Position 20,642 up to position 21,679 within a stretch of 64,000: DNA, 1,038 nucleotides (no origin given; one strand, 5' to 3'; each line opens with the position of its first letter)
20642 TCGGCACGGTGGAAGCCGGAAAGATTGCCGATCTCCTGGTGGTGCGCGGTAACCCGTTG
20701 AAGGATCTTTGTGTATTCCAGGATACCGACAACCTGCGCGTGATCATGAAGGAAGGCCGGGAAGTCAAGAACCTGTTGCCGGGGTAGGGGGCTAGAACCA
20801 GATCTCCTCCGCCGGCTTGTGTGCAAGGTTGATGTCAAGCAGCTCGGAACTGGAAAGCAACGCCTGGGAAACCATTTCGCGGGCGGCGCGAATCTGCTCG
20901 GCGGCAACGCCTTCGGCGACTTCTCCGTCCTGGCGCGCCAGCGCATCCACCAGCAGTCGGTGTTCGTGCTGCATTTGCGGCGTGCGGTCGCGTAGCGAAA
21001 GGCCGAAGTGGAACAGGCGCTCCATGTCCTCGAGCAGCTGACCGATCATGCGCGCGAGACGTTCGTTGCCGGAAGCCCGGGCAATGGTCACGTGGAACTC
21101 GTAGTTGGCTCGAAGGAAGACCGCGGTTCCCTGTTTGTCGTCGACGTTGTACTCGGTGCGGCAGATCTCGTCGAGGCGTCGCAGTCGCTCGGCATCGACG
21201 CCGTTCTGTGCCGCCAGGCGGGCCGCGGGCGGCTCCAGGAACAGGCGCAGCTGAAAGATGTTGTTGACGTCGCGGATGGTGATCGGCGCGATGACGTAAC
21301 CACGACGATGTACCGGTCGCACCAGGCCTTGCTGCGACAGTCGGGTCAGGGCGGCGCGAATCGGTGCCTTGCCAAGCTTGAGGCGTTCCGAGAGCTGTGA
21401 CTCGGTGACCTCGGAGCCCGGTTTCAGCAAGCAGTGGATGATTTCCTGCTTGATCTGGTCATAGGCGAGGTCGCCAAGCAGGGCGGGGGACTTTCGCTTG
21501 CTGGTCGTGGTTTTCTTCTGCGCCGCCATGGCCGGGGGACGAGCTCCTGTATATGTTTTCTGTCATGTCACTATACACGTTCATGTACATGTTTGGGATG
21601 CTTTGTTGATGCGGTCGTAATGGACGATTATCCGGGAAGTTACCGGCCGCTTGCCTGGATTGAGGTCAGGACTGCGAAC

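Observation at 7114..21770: Exact palindrome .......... sits in every promoter region of a 17-kb block: candidate undescribed multi-operon regulon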

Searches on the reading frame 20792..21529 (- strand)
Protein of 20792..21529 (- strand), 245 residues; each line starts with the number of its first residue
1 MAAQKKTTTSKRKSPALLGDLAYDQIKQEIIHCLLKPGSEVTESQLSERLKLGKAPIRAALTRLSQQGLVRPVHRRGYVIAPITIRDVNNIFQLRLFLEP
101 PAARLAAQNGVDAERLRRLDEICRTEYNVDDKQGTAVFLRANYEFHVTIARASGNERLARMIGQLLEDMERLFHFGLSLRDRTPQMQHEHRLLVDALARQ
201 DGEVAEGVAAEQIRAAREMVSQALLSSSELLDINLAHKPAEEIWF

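Call 11: search_protein_families(library=pfam, proteins=[window:20792-21529:-])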
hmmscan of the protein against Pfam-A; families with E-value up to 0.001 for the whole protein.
window:20792-21529:- (245 aa): 4 families
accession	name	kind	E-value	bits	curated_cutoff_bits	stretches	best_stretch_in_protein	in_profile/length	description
PF07729.17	FCD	-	3.4e-23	82.8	24.3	1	91-211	2-121/125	FCD domain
PF00392.27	GntR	-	6.7e-12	45.3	27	1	22-80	5-64/64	Bacterial regulatory proteins, gntR family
PF02002.24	TFIIE_alpha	-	0.0001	22.6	22.9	1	27-76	15-63/105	TFIIE alpha subunit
PF03297.21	Ribosomal_S25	-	0.00057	20.5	28.8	0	5-75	26-91/101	S25 ribosomal protein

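Call 12: find_encoding_contigs(protein=window:20792-21529:-, flank=10000, max_places=10)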
Protein window:20792-21529:- (245 aa): 13 contigs read that carry it; 10 places shown.
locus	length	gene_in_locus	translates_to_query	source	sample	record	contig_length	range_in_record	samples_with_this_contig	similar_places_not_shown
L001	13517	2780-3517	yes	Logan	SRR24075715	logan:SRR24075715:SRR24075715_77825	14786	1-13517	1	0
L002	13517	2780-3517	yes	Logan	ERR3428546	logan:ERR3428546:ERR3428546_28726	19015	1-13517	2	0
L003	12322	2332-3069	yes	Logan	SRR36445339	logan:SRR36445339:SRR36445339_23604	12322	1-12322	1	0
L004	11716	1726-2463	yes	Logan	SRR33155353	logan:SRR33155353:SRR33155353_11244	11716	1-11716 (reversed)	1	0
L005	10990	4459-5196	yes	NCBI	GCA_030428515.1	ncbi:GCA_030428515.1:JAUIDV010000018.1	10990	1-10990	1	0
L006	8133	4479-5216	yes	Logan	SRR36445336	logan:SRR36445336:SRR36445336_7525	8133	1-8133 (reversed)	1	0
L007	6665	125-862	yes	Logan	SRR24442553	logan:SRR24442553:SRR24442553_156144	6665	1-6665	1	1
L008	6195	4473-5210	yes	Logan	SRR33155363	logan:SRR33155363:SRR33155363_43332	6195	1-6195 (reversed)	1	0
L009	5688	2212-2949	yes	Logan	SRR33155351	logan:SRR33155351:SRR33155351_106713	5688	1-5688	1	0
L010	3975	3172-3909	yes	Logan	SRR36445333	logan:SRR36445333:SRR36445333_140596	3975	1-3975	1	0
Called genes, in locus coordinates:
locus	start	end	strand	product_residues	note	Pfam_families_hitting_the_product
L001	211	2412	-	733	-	PF00581:Rhodanese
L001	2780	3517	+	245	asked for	PF00392:GntR, PF07729:FCD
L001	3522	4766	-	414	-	PF07969:Amidohydro_3 (weak), PF01979:Amidohydro_1, PF07969:Amidohydro_3 (weak)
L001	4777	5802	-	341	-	PF00296:Bac_luciferase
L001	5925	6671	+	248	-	PF13468:Glyoxalase_3, PF13669:Glyoxalase_4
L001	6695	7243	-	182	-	PF01613:Flavin_Reduct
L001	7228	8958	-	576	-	PF00528:BPD_transp_1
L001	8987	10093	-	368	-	PF13416:SBP_bac_8 (weak), PF13343:SBP_bac_6 (weak)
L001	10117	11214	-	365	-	PF00005:ABC_tran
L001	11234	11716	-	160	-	PF07883:Cupin_2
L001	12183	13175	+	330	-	PF08240:ADH_N, PF00107:ADH_zinc_N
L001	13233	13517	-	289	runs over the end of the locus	PF04909:Amidohydro_2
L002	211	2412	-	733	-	PF00581:Rhodanese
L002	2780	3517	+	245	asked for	PF00392:GntR, PF07729:FCD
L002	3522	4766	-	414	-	PF07969:Amidohydro_3 (weak), PF01979:Amidohydro_1, PF07969:Amidohydro_3 (weak)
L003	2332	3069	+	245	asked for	PF00392:GntR, PF07729:FCD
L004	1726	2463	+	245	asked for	PF00392:GntR, PF07729:FCD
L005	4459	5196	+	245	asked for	PF00392:GntR, PF07729:FCD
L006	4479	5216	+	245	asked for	PF00392:GntR, PF07729:FCD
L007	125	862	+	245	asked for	PF00392:GntR, PF07729:FCD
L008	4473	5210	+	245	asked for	PF00392:GntR, PF07729:FCD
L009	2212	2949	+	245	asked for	PF00392:GntR, PF07729:FCD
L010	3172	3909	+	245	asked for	PF00392:GntR, PF07729:FCD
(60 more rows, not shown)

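Call 15: find_homologous_proteins(query=window:20792-21529:-, max_evalue=1e-20)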
Query window:20792-21529:- (245 aa): 128 proteins with E <= 1e-20 among 4277 candidates; the best 120 are listed.
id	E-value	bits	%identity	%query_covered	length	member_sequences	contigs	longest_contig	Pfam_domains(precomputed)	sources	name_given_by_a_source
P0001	2.0e-153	527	100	100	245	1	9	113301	PF07729.18,PF00392.28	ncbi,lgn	-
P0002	2.2e-135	468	89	100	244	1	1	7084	PF07729.18,PF00392.28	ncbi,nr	ncbi:MAG: GntR family transcriptional regulator [Proteobacteria bacterium]|nr:MAG: GntR family trans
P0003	7.5e-120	417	79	99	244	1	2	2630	PF07729.18,PF00392.28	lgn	-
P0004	2.2e-91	324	68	91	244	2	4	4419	PF07729.18,PF00392.28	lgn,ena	-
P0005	7.1e-77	276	62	85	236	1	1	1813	PF07729.18,PF00392.28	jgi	jgi:DNA-binding GntR family transcriptional regulator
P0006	2.6e-76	274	60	89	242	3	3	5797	PF07729.18,PF00392.28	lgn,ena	-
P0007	3.5e-76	274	58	91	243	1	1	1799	PF07729.18,PF00392.28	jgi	jgi:DNA-binding GntR family transcriptional regulator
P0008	2.7e-75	271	58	89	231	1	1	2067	PF07729.18,PF00392.28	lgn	-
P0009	6.4e-75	270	61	89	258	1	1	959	PF07729.18,PF00392.28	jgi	-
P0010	1.3e-74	269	57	93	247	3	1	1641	PF07729.18,PF00392.28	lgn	-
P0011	3.5e-74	268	58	88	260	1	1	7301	PF07729.18,PF00392.28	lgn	-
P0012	4.3e-73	264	58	88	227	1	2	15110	PF07729.18,PF00392.28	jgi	jgi:DNA-binding GntR family transcriptional regulator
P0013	6.5e-72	260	58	89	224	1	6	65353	PF07729.18,PF00392.28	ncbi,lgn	-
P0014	1.6e-71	259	54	91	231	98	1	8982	PF07729.18,PF00392.28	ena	-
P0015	7.9e-71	257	54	93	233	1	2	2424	PF07729.18,PF00392.28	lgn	-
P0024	2.9e-69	251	54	92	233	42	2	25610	PF07729.18,PF00392.28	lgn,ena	-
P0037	2.4e-68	248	54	90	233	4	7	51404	PF07729.18,PF00392.28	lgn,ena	-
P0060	8.8e-64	233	50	96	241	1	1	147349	PF07729.18,PF00392.28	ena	-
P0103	2.4e-51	193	51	89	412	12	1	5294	PF07729.18,PF00392.28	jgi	jgi:DNA-binding GntR family transcriptional regulator/predicted metal-dependent enzyme (double-stran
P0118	4.7e-47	179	47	89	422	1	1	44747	PF07729.18,PF00392.28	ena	-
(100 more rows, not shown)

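Call 16: find_encoding_contigs(protein=P0002, flank=10000, max_places=2)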
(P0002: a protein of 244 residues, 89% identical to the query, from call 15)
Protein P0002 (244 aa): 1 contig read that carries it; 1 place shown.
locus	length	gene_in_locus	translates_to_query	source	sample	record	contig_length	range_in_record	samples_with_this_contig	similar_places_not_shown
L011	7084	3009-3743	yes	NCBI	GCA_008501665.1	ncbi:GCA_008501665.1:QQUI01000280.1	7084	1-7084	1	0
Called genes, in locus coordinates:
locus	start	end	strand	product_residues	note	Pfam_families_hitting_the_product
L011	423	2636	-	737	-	PF00581:Rhodanese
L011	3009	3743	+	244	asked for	PF00392:GntR, PF07729:FCD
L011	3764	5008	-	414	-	PF01979:Amidohydro_1, PF07969:Amidohydro_3 (weak)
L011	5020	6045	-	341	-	PF00296:Bac_luciferase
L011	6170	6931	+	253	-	PF00903:Glyoxalase (faint), PF13468:Glyoxalase_3, PF13669:Glyoxalase_4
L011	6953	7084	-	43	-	?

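Call 17: find_encoding_contigs(protein=P0013, flank=10000, max_places=2)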
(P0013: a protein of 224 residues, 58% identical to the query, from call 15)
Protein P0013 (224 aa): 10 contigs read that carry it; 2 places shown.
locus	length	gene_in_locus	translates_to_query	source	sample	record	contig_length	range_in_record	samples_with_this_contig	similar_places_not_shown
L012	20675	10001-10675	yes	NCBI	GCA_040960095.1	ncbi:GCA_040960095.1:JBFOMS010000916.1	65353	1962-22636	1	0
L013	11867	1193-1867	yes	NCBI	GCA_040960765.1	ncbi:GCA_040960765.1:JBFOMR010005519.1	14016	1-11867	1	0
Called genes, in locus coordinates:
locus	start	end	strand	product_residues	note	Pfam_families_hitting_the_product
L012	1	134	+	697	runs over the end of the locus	?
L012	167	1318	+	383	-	PF00930:DPPIV_N (faint), PF12894:ANAPC4_WD40 (faint), PF25174:Beta-prop_THOC3 (faint), PF26550:Tricorn_2nd, PF26549:Tricorn_N, PF07676:PD40 (weak)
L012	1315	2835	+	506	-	-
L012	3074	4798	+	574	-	PF00496:SBP_bac_5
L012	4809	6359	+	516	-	PF00528:BPD_transp_1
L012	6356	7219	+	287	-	PF00528:BPD_transp_1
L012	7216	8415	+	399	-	PF00005:ABC_tran, PF08352:oligo_HPY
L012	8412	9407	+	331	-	PF00005:ABC_tran, PF02463:SMC_N (weak), PF13304:AAA_21 (faint), PF08352:oligo_HPY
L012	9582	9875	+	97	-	PF07876:Dabb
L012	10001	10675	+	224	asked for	PF00392:GntR, PF07729:FCD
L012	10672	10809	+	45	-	-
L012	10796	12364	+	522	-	PF00501:AMP-binding, PF13193:AMP-binding_C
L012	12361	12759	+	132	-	PF13622:4HBT_3 (weak), PF03061:4HBT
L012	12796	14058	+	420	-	PF13433:Peripla_BP_5, PF13458:Peripla_BP_6, PF01094:ANF_receptor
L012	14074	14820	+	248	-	PF02463:SMC_N (faint), PF00005:ABC_tran, PF13304:AAA_21 (faint), PF12399:BCA_ABC_TP_C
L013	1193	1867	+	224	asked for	PF00392:GntR, PF07729:FCD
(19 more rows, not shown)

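Call 18: find_encoding_contigs(protein=P0012, flank=10000, max_places=2)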
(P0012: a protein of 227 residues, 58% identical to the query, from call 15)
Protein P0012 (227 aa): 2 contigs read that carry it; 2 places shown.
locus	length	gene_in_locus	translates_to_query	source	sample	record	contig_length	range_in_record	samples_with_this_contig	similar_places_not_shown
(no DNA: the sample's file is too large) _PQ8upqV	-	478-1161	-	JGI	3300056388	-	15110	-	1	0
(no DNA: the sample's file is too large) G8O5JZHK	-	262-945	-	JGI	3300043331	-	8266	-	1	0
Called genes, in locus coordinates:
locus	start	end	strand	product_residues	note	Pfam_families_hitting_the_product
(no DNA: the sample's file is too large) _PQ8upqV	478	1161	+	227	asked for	PF00392:GntR, PF07729:FCD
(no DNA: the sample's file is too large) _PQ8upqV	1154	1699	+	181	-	PF05995:CDO_I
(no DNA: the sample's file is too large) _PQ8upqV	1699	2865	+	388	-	PF02746:MR_MLE_N, PF13378:MR_MLE_C, PF07476:MAAL_C (weak)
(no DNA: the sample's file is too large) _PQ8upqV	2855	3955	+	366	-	PF01210:NAD_Gly3P_dh_N, PF02558:ApbA, PF03807:F420_oxidored (weak), PF07991:KARI_N (weak), PF02317:Octopine_DH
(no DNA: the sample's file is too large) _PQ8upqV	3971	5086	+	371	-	PF01321:Creatinase_N, PF00557:Peptidase_M24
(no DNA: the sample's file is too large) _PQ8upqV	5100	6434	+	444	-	PF01547:SBP_bac_1, PF13416:SBP_bac_8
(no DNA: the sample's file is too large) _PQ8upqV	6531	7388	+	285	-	PF00528:BPD_transp_1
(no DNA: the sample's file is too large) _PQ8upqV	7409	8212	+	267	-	PF00528:BPD_transp_1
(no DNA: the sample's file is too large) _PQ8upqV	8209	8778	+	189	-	PF07355:GRDB (weak)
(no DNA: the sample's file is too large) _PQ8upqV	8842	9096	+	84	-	-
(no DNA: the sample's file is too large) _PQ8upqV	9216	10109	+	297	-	PF01208:URO-D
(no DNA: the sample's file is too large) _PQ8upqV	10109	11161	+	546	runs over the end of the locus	PF02776:TPP_enzyme_N, PF00205:TPP_enzyme_M, PF02775:TPP_enzyme_C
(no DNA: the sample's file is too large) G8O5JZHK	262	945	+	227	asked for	PF00392:GntR, PF07729:FCD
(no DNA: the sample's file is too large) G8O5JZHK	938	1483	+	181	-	PF05995:CDO_I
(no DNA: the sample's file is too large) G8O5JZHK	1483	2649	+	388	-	PF02746:MR_MLE_N, PF13378:MR_MLE_C, PF07476:MAAL_C (weak)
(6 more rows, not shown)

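Call 27: find_encoding_contigs(protein=P0003, flank=10000, max_places=2)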
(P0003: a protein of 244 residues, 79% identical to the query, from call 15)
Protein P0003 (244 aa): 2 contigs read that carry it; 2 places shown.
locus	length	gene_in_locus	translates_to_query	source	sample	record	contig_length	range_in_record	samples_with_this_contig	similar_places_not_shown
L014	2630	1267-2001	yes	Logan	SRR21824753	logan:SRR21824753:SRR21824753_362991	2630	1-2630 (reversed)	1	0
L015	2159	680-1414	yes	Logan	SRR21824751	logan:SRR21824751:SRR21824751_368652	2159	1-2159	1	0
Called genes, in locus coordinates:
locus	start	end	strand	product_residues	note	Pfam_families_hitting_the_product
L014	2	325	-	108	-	?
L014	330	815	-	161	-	PF01613:Flavin_Reduct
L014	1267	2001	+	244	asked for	PF00392:GntR, PF07729:FCD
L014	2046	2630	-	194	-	?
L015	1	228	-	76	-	?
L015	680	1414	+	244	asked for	PF00392:GntR, PF07729:FCD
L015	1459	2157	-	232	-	?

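Call 28: find_encoding_contigs(protein=P0004, flank=10000, max_places=3)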
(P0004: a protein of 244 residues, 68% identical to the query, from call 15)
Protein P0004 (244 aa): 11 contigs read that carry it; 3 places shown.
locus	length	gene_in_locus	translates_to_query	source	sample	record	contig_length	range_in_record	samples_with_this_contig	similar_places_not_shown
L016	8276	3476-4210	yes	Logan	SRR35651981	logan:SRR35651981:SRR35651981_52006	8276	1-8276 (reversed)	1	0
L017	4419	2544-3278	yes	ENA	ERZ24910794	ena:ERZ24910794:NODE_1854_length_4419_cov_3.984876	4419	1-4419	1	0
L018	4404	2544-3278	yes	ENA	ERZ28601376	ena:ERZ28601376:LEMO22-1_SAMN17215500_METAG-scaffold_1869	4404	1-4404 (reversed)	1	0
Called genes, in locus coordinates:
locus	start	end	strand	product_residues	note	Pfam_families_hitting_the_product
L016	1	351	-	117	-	?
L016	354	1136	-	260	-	PF00528:BPD_transp_1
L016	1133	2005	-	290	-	PF00528:BPD_transp_1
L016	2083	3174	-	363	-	PF01547:SBP_bac_1, PF13531:SBP_bac_11, PF13416:SBP_bac_8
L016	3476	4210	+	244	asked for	PF00392:GntR, PF07729:FCD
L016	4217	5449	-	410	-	PF01979:Amidohydro_1, PF07969:Amidohydro_3 (weak)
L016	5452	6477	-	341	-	PF00296:Bac_luciferase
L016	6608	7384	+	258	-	PF00903:Glyoxalase (weak), PF13468:Glyoxalase_3, PF13669:Glyoxalase_4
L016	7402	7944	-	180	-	PF01613:Flavin_Reduct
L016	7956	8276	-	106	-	?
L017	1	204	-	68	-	?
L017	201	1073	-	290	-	PF00528:BPD_transp_1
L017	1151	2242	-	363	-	PF01547:SBP_bac_1, PF13531:SBP_bac_11, PF13416:SBP_bac_8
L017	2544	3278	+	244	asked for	PF00392:GntR, PF07729:FCD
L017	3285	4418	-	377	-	?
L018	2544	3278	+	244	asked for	PF00392:GntR, PF07729:FCD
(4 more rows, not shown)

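Call 34: find_encoding_contigs(protein=P0024, flank=8000, max_places=2)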
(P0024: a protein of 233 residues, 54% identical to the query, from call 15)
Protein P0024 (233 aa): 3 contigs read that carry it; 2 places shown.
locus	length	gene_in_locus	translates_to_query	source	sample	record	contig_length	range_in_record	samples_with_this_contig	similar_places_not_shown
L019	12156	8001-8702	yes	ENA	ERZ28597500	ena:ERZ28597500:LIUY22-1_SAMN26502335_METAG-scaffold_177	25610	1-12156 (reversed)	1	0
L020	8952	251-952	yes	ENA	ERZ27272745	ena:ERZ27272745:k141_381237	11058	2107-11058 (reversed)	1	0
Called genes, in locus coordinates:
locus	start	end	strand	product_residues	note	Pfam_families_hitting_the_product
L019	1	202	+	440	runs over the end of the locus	PF04389:Peptidase_M28, PF05343:Peptidase_M42 (faint), PF01546:Peptidase_M20, PF07687:M20_dimer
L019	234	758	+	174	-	PF25084:LbH_EIF2B (faint), PF25087:GMPPB_C (faint), PF14602:Hexapep_2 (faint), PF00132:Hexapep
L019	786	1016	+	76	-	-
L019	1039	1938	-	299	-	PF01656:CbiA, PF10609:ParA (weak), PF13614:AAA_31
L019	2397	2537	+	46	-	-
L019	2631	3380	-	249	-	PF01925:TauE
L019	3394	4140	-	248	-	PF01925:TauE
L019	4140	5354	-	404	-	PF07690:MFS_1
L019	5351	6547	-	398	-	PF07690:MFS_1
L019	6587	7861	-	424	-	PF07690:MFS_1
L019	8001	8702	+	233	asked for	PF00392:GntR, PF07729:FCD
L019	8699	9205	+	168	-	PF05995:CDO_I (weak)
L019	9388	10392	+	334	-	PF08240:ADH_N, PF00107:ADH_zinc_N, PF13602:ADH_zinc_N_2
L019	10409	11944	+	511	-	PF00501:AMP-binding, PF13193:AMP-binding_C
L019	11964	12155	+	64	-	?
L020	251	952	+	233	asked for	PF00392:GntR, PF07729:FCD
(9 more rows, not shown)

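Call 35: find_encoding_contigs(protein=P0037, flank=8000, max_places=2)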
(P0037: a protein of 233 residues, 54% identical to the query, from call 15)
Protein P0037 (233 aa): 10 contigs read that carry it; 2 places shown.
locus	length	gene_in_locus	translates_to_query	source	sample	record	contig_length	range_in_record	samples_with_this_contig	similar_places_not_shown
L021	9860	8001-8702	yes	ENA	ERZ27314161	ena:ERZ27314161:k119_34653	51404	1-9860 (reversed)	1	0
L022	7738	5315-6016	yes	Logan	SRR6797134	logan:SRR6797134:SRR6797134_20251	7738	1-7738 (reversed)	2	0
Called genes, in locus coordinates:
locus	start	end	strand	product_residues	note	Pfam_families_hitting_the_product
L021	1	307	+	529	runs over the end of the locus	PF01019:G_glu_transpept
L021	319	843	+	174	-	PF25084:LbH_EIF2B (faint), PF14602:Hexapep_2 (faint), PF25087:GMPPB_C (weak), PF00132:Hexapep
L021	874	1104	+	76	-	-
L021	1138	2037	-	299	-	PF00142:Fer4_NifH (faint), PF01656:CbiA, PF10609:ParA (weak), PF13614:AAA_31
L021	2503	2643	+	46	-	-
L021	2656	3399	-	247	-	PF01925:TauE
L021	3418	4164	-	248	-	PF01925:TauE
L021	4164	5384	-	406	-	PF07690:MFS_1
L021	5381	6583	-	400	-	PF07690:MFS_1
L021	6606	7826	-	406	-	PF07690:MFS_1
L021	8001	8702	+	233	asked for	PF00392:GntR, PF07729:FCD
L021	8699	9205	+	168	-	-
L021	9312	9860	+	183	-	?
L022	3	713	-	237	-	?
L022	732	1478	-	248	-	PF01925:TauE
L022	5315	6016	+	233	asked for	PF00392:GntR, PF07729:FCD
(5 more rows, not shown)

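Call 38: find_related_loci(query=A3, collection=genome_contigs, flank=6000)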
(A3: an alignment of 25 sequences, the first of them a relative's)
Query A3 (245 aa) in genome_contigs; peptide patterns used: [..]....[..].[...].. (x = any residue, [..] = any of these).
231 stretches matched a pattern; 225 encode a relative of the query (tblastn E <= 1e-3); the best 80 are kept; 80 distinct loci.
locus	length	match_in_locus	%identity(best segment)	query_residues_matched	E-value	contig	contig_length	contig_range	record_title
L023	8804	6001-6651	59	18-235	1e-80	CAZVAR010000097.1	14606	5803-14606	MAG TPA_asm: uncultured Alphaproteobacteria bacterium isolate SRP268622_co1_362 genome assembly, contig: NODE_9348_lengt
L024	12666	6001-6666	56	13-235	6e-79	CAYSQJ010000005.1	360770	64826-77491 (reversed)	MAG TPA_asm: uncultured Bordetella sp. isolate SRP329715_co2_8 genome assembly, contig: NODE_33_length_360770_cov_57.478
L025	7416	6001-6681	54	8-235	4e-79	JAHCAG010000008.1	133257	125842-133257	MAG: Burkholderiales bacterium isolate ACE_PRO61 PRO61_8, whole genome shotgun sequence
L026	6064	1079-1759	54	8-235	6e-79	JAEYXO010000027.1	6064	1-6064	MAG: Proteobacteria bacterium isolate OH_CBlB_315 k127_797424, whole genome shotgun sequence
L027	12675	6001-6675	56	10-235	2e-78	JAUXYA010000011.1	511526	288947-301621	MAG: Burkholderiales bacterium isolate C18_concoct.bin.105 C18_k141_8943, whole genome shotgun sequence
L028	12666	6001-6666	55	13-235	3e-78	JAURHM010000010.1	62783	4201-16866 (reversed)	MAG: Burkholderiales bacterium isolate SFB_649D_50_9 k141_1736209_length_62783_cov_11.9422, whole genome shotgun sequenc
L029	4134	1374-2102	52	7-245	5e-78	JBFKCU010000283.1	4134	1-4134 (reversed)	MAG: Burkholderiales bacterium isolate Mix_sand20.2022.06.G.29 k141_4450176_length_4134_cov_15.5835, whole genome shotgu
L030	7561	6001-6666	54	13-235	4e-78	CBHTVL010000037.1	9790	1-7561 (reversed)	MAG TPA_asm: uncultured Burkholderiales bacterium isolate ERR14722429_binner123_Refined_68 genome assembly, contig: ERZ2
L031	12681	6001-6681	54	8-235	1e-77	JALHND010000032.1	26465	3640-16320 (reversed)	MAG: Burkholderiales bacterium isolate Bin_52_4 c_000000007905, whole genome shotgun sequence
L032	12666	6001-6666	53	13-235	1e-77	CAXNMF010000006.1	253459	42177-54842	MAG: Burkholderiales bacterium isolate ME-04may21-LR-25 genome assembly, contig: ME-04may21-LR-C276, whole genome shotgu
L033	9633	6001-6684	54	5-233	2e-77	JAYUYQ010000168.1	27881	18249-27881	MAG: Betaproteobacteria bacterium isolate GL139_UP_metabat_150 GL139_UP_metabat_150_167, whole genome shotgun sequence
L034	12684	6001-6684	53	5-233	2e-77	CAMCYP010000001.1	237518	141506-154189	MAG: Bordetella parapertussis isolate ME-08apr19-309 genome assembly, contig: ME-08apr19-C45, whole genome shotgun seque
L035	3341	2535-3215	54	8-235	7e-78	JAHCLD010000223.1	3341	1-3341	MAG: Burkholderiales bacterium isolate TGS_PRO44 PRO44_223, whole genome shotgun sequence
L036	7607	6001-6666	54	13-235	5e-77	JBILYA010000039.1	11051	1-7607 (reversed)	MAG: Burkholderiales bacterium isolate ME2018-11-08GD_3300042940_group8_bin203 Rohwer_bin2383_scaffold_5730_c1, whole ge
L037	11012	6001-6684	53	5-233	6e-77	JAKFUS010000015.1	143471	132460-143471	MAG: Betaproteobacteria bacterium isolate D1_Bin_39 D1_0000082, whole genome shotgun sequence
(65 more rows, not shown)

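Call 44: search_protein_families(library=ncbifam, proteins=[window:20792-21529:-], max_evalue=0.00001)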
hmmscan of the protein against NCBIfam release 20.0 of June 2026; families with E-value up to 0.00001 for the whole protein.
window:20792-21529:- (245 aa): 6 families
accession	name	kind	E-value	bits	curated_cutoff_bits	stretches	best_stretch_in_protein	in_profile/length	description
TIGR03338.1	phnR_burk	equivalog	1.3e-28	100.1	271.5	1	19-217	13-210/212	phosphonate utilization associated transcriptional regulator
NF003011.0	PRK03837.1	subfamily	7e-17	61.8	260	1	87-219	103-232/241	transcriptional regulator NanR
NF008576.0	PRK11534.1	equivalog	2e-16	60.4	218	1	22-219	12-216/225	DNA-binding transcriptional regulator CsiR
NF008504.0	PRK11414.1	equivalog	6.8e-11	42.3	225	1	25-212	19-207/221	GntR family transcriptional regulator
NF007442.0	PRK09990.1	equivalog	1.1e-10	41.4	301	1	18-222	11-237/256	transcriptional regulator GlcC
NF007741.0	PRK10421.1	equivalog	2.4e-07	30.4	311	0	91-223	101-225/262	transcriptional regulator LldR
